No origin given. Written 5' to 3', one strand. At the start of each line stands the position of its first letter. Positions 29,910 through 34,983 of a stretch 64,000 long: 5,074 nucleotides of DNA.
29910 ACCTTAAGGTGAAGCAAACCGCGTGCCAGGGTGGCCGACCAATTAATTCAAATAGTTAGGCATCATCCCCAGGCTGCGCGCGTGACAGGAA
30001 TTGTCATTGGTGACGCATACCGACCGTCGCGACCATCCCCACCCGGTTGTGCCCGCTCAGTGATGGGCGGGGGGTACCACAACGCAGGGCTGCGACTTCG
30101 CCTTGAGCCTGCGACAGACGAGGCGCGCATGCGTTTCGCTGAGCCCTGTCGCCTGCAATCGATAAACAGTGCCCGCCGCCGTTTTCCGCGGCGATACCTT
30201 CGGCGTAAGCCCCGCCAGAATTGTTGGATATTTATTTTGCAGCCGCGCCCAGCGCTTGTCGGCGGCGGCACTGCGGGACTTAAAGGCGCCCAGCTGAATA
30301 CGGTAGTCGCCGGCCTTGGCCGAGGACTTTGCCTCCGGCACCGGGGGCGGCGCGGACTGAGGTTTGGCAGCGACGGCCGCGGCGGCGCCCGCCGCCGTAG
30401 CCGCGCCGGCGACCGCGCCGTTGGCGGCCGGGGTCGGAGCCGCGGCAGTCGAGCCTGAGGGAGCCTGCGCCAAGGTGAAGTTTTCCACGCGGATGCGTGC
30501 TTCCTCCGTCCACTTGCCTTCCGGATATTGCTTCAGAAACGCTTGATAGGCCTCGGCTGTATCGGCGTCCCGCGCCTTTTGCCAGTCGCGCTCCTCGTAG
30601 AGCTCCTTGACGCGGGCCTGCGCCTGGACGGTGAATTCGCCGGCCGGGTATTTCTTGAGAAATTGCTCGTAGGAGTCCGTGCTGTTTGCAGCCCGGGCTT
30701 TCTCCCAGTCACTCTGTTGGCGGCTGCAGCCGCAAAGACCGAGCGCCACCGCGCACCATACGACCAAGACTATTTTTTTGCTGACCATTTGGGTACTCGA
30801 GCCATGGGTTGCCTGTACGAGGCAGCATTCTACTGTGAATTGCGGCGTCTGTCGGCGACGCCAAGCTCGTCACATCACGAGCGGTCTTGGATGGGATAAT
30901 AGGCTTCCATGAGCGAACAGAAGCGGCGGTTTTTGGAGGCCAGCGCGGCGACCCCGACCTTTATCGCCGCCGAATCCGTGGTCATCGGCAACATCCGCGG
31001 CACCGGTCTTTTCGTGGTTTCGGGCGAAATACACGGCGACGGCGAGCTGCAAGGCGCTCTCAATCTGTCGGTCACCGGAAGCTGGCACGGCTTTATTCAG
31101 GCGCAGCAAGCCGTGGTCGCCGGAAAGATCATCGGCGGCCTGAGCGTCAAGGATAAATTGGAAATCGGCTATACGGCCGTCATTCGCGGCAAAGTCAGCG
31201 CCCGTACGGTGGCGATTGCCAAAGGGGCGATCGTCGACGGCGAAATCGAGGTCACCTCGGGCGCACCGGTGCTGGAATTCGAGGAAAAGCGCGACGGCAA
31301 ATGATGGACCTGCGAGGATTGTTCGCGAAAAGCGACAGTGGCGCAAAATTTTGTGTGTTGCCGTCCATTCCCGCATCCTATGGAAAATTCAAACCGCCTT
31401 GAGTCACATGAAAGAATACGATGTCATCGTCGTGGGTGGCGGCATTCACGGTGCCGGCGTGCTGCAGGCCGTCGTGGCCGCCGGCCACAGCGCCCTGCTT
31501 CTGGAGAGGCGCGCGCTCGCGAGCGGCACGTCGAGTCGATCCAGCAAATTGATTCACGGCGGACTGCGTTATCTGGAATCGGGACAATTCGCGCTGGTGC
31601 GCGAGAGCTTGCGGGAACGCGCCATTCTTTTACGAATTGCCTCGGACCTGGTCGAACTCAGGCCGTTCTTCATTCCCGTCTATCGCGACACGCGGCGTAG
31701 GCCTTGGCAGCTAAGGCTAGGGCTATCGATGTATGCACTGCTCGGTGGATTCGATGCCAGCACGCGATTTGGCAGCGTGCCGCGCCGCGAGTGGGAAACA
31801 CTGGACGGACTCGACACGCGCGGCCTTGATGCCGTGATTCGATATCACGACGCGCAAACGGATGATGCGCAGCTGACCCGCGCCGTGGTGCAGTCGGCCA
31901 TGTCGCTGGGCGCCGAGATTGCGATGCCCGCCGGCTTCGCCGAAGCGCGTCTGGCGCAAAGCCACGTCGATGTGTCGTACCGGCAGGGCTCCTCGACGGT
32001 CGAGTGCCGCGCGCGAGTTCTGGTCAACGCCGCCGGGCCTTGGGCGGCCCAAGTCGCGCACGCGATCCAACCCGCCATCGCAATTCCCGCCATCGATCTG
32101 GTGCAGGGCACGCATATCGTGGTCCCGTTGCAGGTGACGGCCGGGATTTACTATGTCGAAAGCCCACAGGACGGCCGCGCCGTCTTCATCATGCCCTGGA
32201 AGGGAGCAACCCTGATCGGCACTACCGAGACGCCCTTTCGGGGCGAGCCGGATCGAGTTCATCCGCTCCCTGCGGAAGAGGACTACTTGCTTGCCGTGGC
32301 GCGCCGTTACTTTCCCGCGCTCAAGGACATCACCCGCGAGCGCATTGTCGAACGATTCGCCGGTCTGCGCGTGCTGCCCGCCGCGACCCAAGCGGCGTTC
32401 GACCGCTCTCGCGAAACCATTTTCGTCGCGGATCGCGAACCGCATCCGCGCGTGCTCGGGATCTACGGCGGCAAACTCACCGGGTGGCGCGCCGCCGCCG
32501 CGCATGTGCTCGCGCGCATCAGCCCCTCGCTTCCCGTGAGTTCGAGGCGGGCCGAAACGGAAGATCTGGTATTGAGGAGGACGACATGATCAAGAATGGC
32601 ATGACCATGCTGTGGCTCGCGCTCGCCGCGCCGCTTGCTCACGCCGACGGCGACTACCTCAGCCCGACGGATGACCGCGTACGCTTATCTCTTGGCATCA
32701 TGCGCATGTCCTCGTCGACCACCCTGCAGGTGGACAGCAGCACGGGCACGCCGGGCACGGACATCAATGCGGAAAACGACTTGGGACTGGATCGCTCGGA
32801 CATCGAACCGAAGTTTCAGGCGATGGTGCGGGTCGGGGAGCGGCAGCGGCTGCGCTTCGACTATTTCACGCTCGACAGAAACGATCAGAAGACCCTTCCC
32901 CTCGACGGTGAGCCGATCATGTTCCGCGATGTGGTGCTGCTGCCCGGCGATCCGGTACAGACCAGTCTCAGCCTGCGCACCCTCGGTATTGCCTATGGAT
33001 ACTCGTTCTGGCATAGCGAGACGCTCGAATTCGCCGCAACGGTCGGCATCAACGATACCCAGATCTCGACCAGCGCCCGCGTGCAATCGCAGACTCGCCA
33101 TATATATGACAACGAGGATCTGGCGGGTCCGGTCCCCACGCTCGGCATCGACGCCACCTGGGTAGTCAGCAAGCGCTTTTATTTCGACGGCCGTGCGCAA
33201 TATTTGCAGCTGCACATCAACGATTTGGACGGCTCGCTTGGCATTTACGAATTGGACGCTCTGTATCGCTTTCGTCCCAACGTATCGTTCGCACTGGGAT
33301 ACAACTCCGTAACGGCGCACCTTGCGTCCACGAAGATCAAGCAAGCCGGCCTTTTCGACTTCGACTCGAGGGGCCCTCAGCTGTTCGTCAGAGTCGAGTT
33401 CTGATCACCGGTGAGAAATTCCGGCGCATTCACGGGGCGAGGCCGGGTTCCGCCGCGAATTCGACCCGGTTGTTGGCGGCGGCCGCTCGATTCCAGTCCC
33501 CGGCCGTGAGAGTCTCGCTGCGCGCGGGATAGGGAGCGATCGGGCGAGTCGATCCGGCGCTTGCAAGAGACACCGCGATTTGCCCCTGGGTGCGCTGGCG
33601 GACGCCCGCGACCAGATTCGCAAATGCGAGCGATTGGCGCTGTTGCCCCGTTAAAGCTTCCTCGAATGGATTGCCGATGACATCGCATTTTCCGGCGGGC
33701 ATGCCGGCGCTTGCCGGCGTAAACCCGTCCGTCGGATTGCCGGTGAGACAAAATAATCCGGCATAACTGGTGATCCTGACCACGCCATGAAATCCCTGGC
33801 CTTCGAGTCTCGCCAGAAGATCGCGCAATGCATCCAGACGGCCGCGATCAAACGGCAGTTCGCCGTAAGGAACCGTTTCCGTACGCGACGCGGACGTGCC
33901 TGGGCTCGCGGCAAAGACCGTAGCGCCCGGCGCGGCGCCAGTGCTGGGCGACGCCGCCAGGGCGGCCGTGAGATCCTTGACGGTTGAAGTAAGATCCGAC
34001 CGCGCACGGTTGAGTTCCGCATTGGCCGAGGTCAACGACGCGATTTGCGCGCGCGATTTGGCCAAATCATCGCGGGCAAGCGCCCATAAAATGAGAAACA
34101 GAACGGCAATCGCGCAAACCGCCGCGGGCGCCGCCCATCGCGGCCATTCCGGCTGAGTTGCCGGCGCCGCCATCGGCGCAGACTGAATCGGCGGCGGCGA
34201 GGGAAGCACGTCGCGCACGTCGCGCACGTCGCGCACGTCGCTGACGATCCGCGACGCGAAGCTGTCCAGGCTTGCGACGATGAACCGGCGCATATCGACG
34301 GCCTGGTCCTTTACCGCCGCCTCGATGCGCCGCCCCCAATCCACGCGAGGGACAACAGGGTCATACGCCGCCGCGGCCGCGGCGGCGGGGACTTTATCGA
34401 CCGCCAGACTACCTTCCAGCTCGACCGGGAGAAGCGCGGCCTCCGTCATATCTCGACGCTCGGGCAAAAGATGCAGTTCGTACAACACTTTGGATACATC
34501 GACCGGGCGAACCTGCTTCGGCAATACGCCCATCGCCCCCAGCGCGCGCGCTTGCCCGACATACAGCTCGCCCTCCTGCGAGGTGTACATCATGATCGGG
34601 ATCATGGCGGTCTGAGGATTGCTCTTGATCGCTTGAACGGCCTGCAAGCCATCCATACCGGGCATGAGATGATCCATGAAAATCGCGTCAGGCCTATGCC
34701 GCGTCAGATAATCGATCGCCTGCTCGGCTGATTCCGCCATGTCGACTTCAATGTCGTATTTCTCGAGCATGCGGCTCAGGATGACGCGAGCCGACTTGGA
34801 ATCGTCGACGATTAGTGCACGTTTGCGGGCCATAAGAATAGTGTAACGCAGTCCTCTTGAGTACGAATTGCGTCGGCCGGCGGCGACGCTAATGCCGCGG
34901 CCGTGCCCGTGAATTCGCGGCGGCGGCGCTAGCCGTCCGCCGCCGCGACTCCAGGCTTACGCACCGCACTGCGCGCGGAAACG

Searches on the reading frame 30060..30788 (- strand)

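Call 84: search_protein_families(library=pfam, proteins=[window:30060-30788:-], max_evalue=0.00001)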
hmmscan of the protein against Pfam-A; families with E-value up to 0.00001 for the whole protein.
window:30060-30788:- (243 aa): 1 family
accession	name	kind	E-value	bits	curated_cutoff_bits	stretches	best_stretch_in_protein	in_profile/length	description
PF05036.18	SPOR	-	1.9e-13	50.9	21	1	159-238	2-75/76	SPOR domain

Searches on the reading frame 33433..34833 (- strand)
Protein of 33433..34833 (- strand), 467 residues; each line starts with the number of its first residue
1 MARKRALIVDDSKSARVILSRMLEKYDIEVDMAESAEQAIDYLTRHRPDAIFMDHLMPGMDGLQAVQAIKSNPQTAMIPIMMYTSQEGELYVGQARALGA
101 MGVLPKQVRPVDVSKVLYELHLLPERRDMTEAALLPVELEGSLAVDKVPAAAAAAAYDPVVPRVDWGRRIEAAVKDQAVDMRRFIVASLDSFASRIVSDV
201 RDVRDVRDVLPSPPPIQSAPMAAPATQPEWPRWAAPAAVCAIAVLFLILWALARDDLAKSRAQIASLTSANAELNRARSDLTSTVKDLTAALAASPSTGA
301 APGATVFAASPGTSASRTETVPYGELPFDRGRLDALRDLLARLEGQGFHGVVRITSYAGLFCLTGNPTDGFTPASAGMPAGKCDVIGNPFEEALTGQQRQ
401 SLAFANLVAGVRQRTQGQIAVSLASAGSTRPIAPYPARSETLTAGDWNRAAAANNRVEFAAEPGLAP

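Call 84: search_protein_families(library=pfam, proteins=[window:33433-34833:-], max_evalue=0.00001)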
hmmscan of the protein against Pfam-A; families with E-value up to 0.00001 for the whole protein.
window:33433-34833:- (467 aa): 1 family
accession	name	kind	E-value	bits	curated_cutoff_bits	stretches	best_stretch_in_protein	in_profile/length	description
PF00072.30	Response_reg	-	8.2e-24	84.4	30.2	1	7-114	2-107/111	Response regulator receiver domain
